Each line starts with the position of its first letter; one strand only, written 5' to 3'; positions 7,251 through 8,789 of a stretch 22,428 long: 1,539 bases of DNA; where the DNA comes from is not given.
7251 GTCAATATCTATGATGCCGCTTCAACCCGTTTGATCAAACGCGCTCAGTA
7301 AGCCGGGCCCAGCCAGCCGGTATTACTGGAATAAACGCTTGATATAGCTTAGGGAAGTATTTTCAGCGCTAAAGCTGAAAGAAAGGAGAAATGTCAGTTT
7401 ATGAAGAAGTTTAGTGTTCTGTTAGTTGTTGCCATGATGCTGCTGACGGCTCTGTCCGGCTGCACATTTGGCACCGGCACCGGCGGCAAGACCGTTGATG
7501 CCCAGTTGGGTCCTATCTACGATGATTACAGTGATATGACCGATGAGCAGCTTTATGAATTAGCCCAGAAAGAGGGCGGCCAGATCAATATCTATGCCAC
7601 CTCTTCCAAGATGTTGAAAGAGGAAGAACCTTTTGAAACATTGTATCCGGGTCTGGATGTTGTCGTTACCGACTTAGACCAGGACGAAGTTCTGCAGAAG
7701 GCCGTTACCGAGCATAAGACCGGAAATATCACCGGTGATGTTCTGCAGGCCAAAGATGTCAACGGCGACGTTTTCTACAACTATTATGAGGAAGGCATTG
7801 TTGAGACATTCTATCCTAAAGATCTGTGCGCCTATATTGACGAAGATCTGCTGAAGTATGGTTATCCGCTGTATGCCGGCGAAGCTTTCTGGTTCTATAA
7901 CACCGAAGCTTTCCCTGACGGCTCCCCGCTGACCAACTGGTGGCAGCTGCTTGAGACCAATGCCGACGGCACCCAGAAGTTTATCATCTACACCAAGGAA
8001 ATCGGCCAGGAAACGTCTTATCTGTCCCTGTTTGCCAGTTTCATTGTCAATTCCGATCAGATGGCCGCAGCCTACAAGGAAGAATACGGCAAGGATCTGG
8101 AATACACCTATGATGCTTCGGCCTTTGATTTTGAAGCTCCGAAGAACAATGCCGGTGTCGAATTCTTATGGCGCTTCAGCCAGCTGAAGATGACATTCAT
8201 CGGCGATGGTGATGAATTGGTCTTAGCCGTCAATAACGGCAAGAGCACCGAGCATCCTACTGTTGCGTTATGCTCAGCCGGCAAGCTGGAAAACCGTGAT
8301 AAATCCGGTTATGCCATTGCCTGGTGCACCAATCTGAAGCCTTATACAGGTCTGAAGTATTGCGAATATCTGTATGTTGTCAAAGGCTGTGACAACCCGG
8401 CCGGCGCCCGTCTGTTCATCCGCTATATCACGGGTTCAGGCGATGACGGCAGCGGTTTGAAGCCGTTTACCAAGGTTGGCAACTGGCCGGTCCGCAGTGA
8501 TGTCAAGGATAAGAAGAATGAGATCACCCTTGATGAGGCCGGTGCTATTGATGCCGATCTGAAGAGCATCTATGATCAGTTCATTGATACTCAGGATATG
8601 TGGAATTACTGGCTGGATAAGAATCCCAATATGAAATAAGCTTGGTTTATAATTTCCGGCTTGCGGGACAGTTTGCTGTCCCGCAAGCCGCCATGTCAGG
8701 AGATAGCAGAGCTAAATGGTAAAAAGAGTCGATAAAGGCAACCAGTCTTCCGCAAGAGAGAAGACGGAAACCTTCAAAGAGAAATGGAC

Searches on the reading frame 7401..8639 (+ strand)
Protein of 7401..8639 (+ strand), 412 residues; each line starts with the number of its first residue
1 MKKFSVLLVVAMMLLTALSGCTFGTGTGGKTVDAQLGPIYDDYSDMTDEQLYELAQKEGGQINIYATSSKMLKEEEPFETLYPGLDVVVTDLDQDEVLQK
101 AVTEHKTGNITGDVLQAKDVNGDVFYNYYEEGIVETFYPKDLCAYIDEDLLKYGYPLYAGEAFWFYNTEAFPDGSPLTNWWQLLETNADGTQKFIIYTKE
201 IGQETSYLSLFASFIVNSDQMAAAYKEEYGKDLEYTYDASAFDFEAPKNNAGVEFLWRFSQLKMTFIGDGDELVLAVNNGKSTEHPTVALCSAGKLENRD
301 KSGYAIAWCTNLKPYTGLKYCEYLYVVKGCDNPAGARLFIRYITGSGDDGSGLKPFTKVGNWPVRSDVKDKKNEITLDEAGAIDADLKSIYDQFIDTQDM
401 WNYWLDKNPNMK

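Call 10: search_protein_families(library=pfam, proteins=[window:7401-8639:+], max_evalue=0.001)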
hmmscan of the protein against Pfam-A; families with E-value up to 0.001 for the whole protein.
window:7401-8639:+ (412 aa): 0 families

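Call 17: search_solved_structures(query=window:7401-8639:+, max_evalue=1)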
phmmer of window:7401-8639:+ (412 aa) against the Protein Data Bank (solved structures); distinct sequences matched with E-value up to 1: 9.
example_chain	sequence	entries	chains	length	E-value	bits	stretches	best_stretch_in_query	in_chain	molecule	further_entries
7f6p_A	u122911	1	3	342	0.28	13.6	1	47-117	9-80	Iron ABC transporter, periplasmic iron-binding protein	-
7f6n_A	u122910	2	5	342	0.29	13.5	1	47-117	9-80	Iron ABC transporter, periplasmic iron-binding protein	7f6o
7f6u_A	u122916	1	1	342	0.35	13.2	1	47-117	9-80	Iron ABC transporter, periplasmic iron-binding protein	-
7f6r_A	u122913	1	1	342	0.37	13.2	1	47-117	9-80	Iron ABC transporter, periplasmic iron-binding protein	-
7f6t_A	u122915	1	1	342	0.37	13.2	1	47-117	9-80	Iron ABC transporter, periplasmic iron-binding protein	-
7f6s_A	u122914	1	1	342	0.37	13.2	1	47-117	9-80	Iron ABC transporter, periplasmic iron-binding protein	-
7f6e_A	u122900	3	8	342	0.37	13.2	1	47-117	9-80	Iron ABC transporter, periplasmic iron-binding protein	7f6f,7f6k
7f6q_A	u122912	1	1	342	0.42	13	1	47-117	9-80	Iron ABC transporter, periplasmic iron-binding protein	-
6hhb_A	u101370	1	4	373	0.56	12.6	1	49-137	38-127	ABC-type Fe3+ transport system, periplasmic component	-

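Call 33: find_homologous_proteins(query=window:7401-8639:+, max_evalue=0.001)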
Query window:7401-8639:+ (412 aa): 1376 proteins with E <= 0.001 among 5545 candidates; the best 120 are listed.
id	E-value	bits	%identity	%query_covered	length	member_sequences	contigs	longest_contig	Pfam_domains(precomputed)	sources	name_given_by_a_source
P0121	1.5e-280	948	100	100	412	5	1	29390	-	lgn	-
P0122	3.0e-189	648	68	100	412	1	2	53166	PF01547.31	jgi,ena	-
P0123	2.6e-181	622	66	100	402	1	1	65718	PF01547.31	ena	-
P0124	3.7e-181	621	64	100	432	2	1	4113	PF01547.31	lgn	-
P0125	1.7e-180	619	68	92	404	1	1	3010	PF01547.31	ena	-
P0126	7.6e-180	617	68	93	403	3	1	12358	PF01547.31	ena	-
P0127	1.1e-179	616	66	100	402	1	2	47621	PF01547.31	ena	-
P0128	2.8e-179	615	64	100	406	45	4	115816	-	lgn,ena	-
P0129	4.1e-179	614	66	100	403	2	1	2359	PF01547.31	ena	-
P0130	4.8e-179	614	64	100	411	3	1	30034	PF13416.12,PF01547.31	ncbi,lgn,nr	ncbi:MAG: extracellular solute-binding protein [Firmicutes bacterium]|nr:extracellular solute-bindin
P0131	8.2e-179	613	64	100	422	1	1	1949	PF01547.31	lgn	-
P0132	2.0e-178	612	67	100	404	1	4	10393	PF01547.31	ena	-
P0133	1.3e-177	609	65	100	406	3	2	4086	PF13416.12,PF01547.31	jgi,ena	-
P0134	3.7e-176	605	68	91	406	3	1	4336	PF13416.12,PF01547.31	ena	-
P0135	9.8e-176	603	67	91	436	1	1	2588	PF01547.31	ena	-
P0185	7.4e-169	581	60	99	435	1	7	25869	PF01547.31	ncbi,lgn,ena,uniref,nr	ncbi:extracellular solute-binding protein [Dysosmobacter sp.]|uniref:extracellular solute-binding pr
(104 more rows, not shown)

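Call 42: predict_structure(alignment_id=A4)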
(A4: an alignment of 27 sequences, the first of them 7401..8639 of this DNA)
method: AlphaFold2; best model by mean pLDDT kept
length: 412 residues; sequences in the alignment: 27
mean_pLDDT: 85.4   pTM: 0.82
mean pLDDT of the five models: 85.4, 84.2, 83.2, 83.2, 78.9
residues with pLDDT >= 90: 233; 70-90: 130; 50-70: 17; < 50: 32
segments of 3 or more residues with pLDDT < 50: 1-8, 11-34
pLDDT, mean of each block of 10 residues (from residue 1): 47 42 28 62 94 96 91 92 96 87 92 90 82 90 90 88 92 94 95 93 88 97 98 90 83 96 87 89 92 72 84 93 91 95 81 78 90 88 89 91 90 75
secondary structure, 60 per line:
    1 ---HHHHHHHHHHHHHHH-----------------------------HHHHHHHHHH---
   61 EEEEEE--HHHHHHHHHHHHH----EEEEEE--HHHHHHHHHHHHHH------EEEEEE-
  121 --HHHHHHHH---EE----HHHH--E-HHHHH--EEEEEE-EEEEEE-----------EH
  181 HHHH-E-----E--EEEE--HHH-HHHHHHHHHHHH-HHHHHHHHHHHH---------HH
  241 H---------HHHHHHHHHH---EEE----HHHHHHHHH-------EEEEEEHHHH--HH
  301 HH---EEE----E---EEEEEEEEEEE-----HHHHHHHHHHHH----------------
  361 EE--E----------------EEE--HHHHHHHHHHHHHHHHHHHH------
elements in order: H4-18 H48-57 E61-66 H69-81 E86-91 H94-107 E114-119 H123-130 H140-143 H148-152 E155-160 E162-167 H180-184 E195-198 H205-216 H218-229 H251-260 E264-266 H271-279 E287-292 H293-296 H299-302 E306-308 E317-327 H333-344 E382-384 H387-406

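Call 46: fold_search(model_id=the predicted structure, library=pdb)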
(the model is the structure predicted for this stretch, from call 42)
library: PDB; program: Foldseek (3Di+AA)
matches with E <= 10: 1345; with E <= 0.001: 829
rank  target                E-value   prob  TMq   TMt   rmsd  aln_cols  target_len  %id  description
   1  6fjl_A                4.6e-15  1.00  0.59  0.68   5.2       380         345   14  Structure of IbpS from Dickeya dadantii (released 2019-02-06)
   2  7f6s                  2.3e-14  1.00  0.59  0.70   7.0       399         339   16  Crystal structure of metal-citrate-binding mutant (T199A) protein (MctA) of ABC transporter in apo state (released 2021-12-01)
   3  7f6r                  4.5e-14  1.00  0.60  0.72   6.2       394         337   16  Crystal structure of metal-citrate-binding mutant (S164A) protein (MctA) of ABC transporter in apo state (released 2021-12-01)
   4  7f6u                  5.4e-14  1.00  0.60  0.71   5.8       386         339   16  Crystal structure of metal-citrate-binding mutant (Y221A) protein (MctA) of ABC transporter in apo state (released 2021-12-01)
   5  7f6t                  6.9e-14  1.00  0.58  0.69   6.4       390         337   16  Crystal structure of metal-citrate-binding mutant (Y221F) protein (MctA) of ABC transporter in apo state (released 2021-12-01)
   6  7f6p_A                1.3e-13  1.00  0.58  0.69   6.0       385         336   17  Crystal structure of metal-citrate-binding mutant (D28A) protein (MctA) of ABC transporter endogenously bound to citra (released 2021-12-01)
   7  7f6k_B                1.5e-13  1.00  0.57  0.68   6.1       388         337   16  Crystal structure of metal-citrate-binding protein (MctA) of ABC transporter endogenously bound to citrate (released 2021-12-01)
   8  7f6e_C                2.1e-13  1.00  0.58  0.69   6.1       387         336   17  Crystal structure of metal-citrate-binding protein (MctA) of ABC transporter endogenously bound to Mg2+-citrate comple (released 2021-12-01)
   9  7f6q                  2.2e-13  1.00  0.58  0.68   6.1       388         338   17  Crystal structure of metal-citrate-binding mutant (S79A) protein (MctA) of ABC transporter in apo state (released 2021-12-01)
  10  7f6e_A                2.4e-13  1.00  0.57  0.68   6.1       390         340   16  Crystal structure of metal-citrate-binding protein (MctA) of ABC transporter endogenously bound to Mg2+-citrate comple (released 2021-12-01)
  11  7w3w                  3.5e-13  1.00  0.53  0.67   5.8       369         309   15  X-ray structure of apo-VmFbpA, a ferric ion-binding protein from Vibrio metschnikovii (released 2021-12-15)
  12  7f6f_A                5.7e-13  1.00  0.58  0.69   6.0       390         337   16  Crystal structure of metal-citrate-binding protein (MctA) of ABC transporter endogenously bound to Mg2+-citrate comple (released 2021-12-01)
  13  7f6e_B                6.4e-13  1.00  0.57  0.68   6.2       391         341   17  Crystal structure of metal-citrate-binding protein (MctA) of ABC transporter endogenously bound to Mg2+-citrate comple (released 2021-12-01)
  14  7f6n_A                8.2e-13  1.00  0.57  0.69   6.1       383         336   17  Crystal structure of metal-citrate-binding mutant (S26A) protein (MctA) of ABC transporter endogenously bound to Mg2+- (released 2021-12-01)
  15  5t1p_C                8.8e-13  1.00  0.53  0.65   6.1       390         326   18  Crystal structure of the putative periplasmic solute-binding protein from Campylobacter jejuni (released 2016-09-07)
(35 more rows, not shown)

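Call 78: find_encoding_contigs(protein=P0185, flank=10000, max_places=2)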
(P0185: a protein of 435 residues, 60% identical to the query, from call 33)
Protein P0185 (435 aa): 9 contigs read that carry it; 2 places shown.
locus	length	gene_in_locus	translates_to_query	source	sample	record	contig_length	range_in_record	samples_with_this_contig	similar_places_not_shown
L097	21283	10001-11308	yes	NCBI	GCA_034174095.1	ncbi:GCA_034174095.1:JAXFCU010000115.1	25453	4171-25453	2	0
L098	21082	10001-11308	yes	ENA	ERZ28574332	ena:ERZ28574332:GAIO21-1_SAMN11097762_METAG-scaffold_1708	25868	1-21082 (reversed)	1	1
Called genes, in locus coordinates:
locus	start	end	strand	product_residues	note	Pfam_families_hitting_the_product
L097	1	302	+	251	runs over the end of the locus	PF00005:ABC_tran, PF02463:SMC_N (faint), PF13304:AAA_21 (faint)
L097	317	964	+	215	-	PF01895:PhoU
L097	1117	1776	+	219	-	PF01966:HD (weak)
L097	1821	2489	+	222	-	PF00072:Response_reg, PF00486:Trans_reg_C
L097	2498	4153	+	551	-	PF16736:sCache_like (weak), PF13188:PAS_8 (weak), PF08448:PAS_4 (weak), PF00512:HisKA, PF02518:HATPase_c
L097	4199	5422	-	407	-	PF01546:Peptidase_M20, PF07687:M20_dimer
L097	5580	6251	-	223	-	PF02811:PHP (weak), PF13263:PHP_C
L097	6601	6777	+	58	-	-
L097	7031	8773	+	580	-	PF00528:BPD_transp_1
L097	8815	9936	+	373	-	PF00005:ABC_tran, PF13304:AAA_21 (faint)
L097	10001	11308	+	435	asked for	PF01547:SBP_bac_1 (weak)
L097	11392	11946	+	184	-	-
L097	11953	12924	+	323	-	PF00753:Lactamase_B (weak)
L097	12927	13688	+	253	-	PF00702:Hydrolase, PF13419:HAD_2, PF13242:Hydrolase_like (weak)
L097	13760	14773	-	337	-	PF00356:LacI, PF01381:HTH_3 (faint), PF00532:Peripla_BP_1, PF13407:Peripla_BP_4, PF13377:Peripla_BP_3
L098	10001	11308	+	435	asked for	PF01547:SBP_bac_1 (weak)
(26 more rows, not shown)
